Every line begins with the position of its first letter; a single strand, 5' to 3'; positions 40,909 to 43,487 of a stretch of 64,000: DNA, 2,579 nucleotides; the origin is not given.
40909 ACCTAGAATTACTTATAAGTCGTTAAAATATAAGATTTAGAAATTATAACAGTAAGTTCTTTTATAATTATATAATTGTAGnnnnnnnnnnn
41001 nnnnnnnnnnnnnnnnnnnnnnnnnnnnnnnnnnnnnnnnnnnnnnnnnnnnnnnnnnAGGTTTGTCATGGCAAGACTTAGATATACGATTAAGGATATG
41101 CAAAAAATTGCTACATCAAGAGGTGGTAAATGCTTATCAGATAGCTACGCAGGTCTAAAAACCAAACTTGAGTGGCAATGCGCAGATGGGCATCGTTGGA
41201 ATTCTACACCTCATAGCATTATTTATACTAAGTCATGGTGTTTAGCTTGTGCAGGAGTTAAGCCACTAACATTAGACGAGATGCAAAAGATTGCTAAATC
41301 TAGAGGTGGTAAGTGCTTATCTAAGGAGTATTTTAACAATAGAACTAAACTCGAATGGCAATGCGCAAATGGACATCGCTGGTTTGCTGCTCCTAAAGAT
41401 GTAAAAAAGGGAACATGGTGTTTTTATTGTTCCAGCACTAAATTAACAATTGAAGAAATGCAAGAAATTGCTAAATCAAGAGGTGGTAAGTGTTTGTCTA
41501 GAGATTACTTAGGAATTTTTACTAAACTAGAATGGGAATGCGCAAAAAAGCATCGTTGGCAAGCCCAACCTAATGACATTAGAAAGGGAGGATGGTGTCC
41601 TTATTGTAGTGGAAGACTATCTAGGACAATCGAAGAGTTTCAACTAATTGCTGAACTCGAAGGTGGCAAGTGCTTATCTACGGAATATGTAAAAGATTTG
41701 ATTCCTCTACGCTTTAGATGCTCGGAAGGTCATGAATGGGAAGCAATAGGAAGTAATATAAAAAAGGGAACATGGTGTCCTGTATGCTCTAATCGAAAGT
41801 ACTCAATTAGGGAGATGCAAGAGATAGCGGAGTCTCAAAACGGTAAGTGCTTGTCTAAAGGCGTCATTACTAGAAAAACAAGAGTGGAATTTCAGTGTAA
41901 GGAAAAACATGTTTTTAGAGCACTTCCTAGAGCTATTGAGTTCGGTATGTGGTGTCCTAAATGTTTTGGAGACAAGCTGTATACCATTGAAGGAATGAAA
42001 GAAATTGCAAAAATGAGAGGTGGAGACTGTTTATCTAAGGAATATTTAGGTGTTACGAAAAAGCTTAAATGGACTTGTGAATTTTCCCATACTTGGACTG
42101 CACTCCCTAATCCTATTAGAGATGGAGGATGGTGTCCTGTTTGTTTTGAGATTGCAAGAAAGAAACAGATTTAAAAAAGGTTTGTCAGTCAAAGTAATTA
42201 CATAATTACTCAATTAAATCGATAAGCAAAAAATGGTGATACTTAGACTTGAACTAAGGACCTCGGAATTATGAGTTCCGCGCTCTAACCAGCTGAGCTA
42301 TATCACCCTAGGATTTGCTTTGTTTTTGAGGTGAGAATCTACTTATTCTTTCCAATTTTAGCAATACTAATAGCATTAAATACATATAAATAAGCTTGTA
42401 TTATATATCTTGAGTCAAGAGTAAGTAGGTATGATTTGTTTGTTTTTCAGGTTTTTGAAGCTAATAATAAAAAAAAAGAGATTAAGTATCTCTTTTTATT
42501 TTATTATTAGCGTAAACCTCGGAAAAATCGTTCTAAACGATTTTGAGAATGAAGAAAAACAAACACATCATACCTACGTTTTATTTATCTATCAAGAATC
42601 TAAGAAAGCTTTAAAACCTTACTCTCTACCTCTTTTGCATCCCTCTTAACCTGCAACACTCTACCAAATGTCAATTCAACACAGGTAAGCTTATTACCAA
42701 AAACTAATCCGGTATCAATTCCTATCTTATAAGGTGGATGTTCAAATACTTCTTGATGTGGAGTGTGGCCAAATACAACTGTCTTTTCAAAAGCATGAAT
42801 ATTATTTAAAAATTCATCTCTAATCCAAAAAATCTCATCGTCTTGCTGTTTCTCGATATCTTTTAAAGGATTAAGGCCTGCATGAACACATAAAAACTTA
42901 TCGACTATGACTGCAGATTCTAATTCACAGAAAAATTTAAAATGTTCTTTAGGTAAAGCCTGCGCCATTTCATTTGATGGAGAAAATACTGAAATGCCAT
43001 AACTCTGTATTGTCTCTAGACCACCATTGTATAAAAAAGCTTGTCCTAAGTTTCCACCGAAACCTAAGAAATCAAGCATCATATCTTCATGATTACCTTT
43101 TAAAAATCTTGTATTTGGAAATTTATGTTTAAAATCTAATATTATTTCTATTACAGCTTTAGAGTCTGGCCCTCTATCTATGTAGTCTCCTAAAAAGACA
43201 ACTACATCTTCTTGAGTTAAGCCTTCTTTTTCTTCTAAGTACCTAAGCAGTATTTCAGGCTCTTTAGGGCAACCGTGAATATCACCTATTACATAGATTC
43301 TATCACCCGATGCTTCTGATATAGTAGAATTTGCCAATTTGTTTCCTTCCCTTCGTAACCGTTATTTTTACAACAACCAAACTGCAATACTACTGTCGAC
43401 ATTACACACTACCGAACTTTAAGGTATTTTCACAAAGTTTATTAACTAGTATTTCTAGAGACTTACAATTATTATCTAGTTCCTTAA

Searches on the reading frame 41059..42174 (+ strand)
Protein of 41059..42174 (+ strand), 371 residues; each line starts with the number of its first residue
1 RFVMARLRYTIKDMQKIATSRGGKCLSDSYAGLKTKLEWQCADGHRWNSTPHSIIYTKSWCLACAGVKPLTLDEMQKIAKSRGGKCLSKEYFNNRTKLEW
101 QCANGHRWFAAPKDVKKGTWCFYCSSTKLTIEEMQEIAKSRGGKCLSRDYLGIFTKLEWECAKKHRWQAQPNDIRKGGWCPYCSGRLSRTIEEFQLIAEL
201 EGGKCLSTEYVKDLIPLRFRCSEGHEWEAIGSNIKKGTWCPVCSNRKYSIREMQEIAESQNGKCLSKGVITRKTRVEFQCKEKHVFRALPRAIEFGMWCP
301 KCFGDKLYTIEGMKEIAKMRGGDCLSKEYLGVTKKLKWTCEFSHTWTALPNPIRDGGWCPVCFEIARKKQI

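Call 6: search_protein_families(library=pfam, proteins=[window:41059-42174:+], max_evalue=0.01)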
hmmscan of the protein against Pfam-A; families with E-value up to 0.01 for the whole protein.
window:41059-42174:+ (371 aa): 4 families
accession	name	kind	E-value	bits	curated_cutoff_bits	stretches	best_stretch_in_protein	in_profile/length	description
PF14311.12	DUF4379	-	1.1e-18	67.5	24.5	3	156-186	25-56/56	Probable Treble clef zinc finger domain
PF21817.3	CapR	-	2.3e-07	31.4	24.2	1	16-59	8-55/67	CapR homology domain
PF00533.33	BRCT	-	0.0012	19.4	21.3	0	121-148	12-36/78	BRCA1 C Terminus (BRCT) domain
PF12846.13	AAA_10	-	0.0065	16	27.5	0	313-345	326-358/362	AAA-like domain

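Call 19: find_homologous_proteins(query=window:41059-42174:+)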
Query window:41059-42174:+ (371 aa): 2754 proteins with E <= 0.001 among 3611 candidates; the best 120 are listed.
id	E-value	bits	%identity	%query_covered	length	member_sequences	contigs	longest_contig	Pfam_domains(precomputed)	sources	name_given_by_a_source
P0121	6.4e-259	877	100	99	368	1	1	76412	PF14311.13,PF21817.4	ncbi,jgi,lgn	-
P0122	2.4e-223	760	49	97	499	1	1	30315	PF14311.13,PF21817.4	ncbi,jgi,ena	-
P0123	4.3e-208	709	50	96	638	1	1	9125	PF14311.13,PF26237.1,PF08534.17,PF00533.34,PF14901.12,PF16589.13,PF21817.4,PF12738.14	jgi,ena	-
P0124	5.1e-207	706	45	96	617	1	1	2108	PF08479.17,PF14311.13,PF21817.4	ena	-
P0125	1.5e-200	684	48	97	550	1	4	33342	PF14311.13,PF21817.4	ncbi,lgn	-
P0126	2.4e-189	648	41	95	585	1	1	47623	PF14311.13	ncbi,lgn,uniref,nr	ncbi:conserved hypothetical protein [Burkholderia diffusa]|uniref:hypothetical protein n=1 Tax=Burkh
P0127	6.4e-186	636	43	98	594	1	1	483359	PF14311.13,PF21817.4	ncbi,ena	-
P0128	2.2e-185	634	50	96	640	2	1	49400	PF08479.17,PF14311.13,PF23475.2,PF26237.1,PF08534.17,PF00533.34,PF14901.12,PF16589.13,PF21817.4,PF12738.14,PF19233.5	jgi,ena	-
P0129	8.6e-185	633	48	97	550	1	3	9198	PF23454.2,PF14311.13,PF00403.33,PF08534.17,PF16312.11,PF16589.13,PF21817.4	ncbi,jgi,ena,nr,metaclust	ncbi:MAG: hypothetical protein A2X08_03720 [Bacteroidetes bacterium GWA2_32_17]|nr:MAG: hypothetical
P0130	5.3e-183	627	51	65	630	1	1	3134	PF14311.13,PF00533.34,PF14901.12,PF22730.2,PF16589.13,PF21817.4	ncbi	-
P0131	6.7e-183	626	45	95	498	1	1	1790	PF14311.13,PF21817.4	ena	-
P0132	1.4e-180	619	37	96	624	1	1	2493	PF14311.13,PF08534.17,PF21817.4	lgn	-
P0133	2.3e-178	611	44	97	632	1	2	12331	PF14311.13,PF08534.17,PF16589.13,PF21817.4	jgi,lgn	-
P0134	4.3e-176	604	44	98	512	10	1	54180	PF14311.13,PF08534.17,PF21817.4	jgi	jgi:hypothetical protein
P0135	6.8e-176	603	41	96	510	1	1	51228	PF14311.13,PF00533.34,PF21817.4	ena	-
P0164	2.9e-158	545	55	96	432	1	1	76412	PF14311.13,PF21817.4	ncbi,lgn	-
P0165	4.9e-158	544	53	96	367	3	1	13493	PF14311.13,PF23630.2,PF00533.34,PF16589.13,PF21817.4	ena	-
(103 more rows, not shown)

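Call 20: find_encoding_contigs(protein=P0121, flank=6000, max_places=10)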
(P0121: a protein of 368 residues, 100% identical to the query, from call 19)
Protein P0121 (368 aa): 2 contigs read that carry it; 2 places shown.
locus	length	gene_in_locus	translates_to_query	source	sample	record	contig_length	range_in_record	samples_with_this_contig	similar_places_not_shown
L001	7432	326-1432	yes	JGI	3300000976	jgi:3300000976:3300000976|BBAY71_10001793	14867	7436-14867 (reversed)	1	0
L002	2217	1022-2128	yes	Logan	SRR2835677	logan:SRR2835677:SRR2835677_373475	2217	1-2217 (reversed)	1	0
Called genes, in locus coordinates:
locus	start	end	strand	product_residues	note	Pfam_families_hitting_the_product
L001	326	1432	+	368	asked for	PF21817:CapR (faint), PF14311:DUF4379 (faint)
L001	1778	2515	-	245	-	PF00149:Metallophos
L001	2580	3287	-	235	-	PF21948:LplA-B_cat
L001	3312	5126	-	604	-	PF00009:GTP_EFTU, PF03144:GTP_EFTU_D2, PF00679:EFG_C, PF06421:LepA_C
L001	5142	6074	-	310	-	PF01073:3Beta_HSD, PF01370:Epimerase, PF02719:Polysacc_synt_2, PF04321:RmlD_sub_bind, PF07993:NAD_binding_4, PF13460:NAD_binding_10 (weak), PF16363:GDP_Man_Dehyd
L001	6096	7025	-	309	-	PF01073:3Beta_HSD, PF01370:Epimerase, PF02719:Polysacc_synt_2 (weak), PF04321:RmlD_sub_bind, PF16363:GDP_Man_Dehyd, PF07993:NAD_binding_4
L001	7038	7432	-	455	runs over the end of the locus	PF02558:ApbA (faint), PF03721:UDPG_MGDP_dh_N, PF00984:UDPG_MGDP_dh, PF03720:UDPG_MGDP_dh_C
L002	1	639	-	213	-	?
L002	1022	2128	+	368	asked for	PF21817:CapR (faint), PF14311:DUF4379 (faint)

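Call 35: find_encoding_contigs(protein=P0165, flank=3000, max_places=3)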
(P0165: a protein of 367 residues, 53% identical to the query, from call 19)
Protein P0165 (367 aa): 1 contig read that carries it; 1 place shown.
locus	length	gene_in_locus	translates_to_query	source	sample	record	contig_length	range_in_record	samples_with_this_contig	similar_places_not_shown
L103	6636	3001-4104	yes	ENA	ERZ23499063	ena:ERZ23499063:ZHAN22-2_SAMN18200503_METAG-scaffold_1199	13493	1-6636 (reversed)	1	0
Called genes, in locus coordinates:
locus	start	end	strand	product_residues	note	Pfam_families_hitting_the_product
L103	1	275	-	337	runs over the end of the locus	PF01040:UbiA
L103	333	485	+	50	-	-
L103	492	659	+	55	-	-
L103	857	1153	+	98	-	-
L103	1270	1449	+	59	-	-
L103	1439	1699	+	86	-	-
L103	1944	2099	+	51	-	-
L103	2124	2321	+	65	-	-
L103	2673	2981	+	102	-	-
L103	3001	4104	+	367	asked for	PF00533:BRCT (faint), PF16589:BRCT_2 (faint), PF21817:CapR (faint), PF23630:Death_TNFRSF11B (faint), PF14311:DUF4379 (weak)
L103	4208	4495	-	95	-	-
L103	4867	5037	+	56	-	-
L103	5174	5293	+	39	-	-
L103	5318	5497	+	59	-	-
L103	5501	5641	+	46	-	-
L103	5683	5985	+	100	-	-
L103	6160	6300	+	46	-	-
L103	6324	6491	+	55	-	-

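Call 36: find_encoding_contigs(protein=P0122, flank=3000, max_places=3)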
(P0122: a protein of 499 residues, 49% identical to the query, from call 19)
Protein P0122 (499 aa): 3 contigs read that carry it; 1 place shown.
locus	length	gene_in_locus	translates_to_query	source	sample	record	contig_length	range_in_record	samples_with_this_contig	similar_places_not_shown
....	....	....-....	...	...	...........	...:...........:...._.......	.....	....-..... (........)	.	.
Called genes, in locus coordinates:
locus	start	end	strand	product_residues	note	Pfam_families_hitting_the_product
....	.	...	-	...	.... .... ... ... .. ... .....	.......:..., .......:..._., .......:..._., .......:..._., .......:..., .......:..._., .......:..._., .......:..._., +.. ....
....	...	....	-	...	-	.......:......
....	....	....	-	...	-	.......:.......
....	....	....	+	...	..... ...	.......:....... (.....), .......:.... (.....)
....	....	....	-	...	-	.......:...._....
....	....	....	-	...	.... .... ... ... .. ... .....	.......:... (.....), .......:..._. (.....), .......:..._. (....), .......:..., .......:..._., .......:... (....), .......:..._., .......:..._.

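Call 40: search_protein_families(library=padloc, proteins=[window:41068-42174:+], max_evalue=0.01)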
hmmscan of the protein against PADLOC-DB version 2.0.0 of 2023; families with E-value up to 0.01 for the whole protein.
window:41068-42174:+ (368 aa): 0 families

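Call 41: search_protein_families(library=phrogs, proteins=[window:41068-42174:+], max_evalue=0.001)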
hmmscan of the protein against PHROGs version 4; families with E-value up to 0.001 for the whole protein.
window:41068-42174:+ (368 aa): 6 families
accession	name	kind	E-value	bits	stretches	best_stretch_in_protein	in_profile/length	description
phrog_559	-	DNA, RNA and nucleotide metabolism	6.2e-43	148.5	2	11-258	65-321/607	HNH endonuclease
phrog_681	-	DNA, RNA and nucleotide metabolism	1e-42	147.5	3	20-124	319-431/576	endonuclease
phrog_4655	-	unknown function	1.4e-05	25.8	0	238-283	23-69/123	-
phrog_6832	-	unknown function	0.00011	22.6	0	291-301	15-25/58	-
phrog_10952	-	unknown function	0.00041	21.4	0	83-104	35-56/66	-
phrog_27153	-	unknown function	0.00088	20.6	0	68-91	38-61/92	-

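Call 45: find_related_loci(query=window:41068-42174:+, collection=viral_contigs, flank=1500)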
Query window:41068-42174:+ (368 aa) in viral_contigs; peptide patterns used: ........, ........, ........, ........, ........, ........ (x = any residue, [..] = any of these).
8 stretches matched a pattern; 3 encode a relative of the query (tblastn E <= 1e-3); 3 distinct loci.
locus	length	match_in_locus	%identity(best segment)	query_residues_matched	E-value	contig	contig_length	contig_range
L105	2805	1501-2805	31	1-359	3e-51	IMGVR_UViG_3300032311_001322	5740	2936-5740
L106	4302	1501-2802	27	1-359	3e-40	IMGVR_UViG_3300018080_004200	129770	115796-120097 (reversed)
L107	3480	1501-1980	28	62-326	2e-4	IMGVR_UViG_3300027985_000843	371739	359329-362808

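Call 57: find_encoding_contigs(protein=P0164, flank=6000, max_places=10)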
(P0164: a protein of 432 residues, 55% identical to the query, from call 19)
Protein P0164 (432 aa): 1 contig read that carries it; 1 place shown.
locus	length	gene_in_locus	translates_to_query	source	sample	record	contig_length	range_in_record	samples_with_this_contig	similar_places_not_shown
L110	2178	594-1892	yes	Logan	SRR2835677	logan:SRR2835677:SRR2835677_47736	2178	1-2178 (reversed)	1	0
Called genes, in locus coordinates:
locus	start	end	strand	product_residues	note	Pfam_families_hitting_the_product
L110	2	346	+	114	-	?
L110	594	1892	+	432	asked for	PF21817:CapR (faint), PF14311:DUF4379 (faint)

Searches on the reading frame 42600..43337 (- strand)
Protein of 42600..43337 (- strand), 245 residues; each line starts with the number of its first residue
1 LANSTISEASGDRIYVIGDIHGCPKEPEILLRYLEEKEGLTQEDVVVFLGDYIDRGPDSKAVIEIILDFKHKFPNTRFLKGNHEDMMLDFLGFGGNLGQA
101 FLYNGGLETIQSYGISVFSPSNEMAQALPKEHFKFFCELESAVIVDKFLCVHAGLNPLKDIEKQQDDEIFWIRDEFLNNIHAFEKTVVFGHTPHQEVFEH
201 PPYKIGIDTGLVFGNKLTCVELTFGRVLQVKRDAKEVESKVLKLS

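Call 6: search_protein_families(library=pfam, proteins=[window:42600-43337:-], max_evalue=0.01)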
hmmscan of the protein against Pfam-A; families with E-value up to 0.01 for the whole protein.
window:42600-43337:- (245 aa): 1 family
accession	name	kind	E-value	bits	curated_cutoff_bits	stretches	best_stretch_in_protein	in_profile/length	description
PF00149.33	Metallophos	-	9.5e-19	69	21.5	1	13-195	2-159/191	Calcineurin-like phosphoesterase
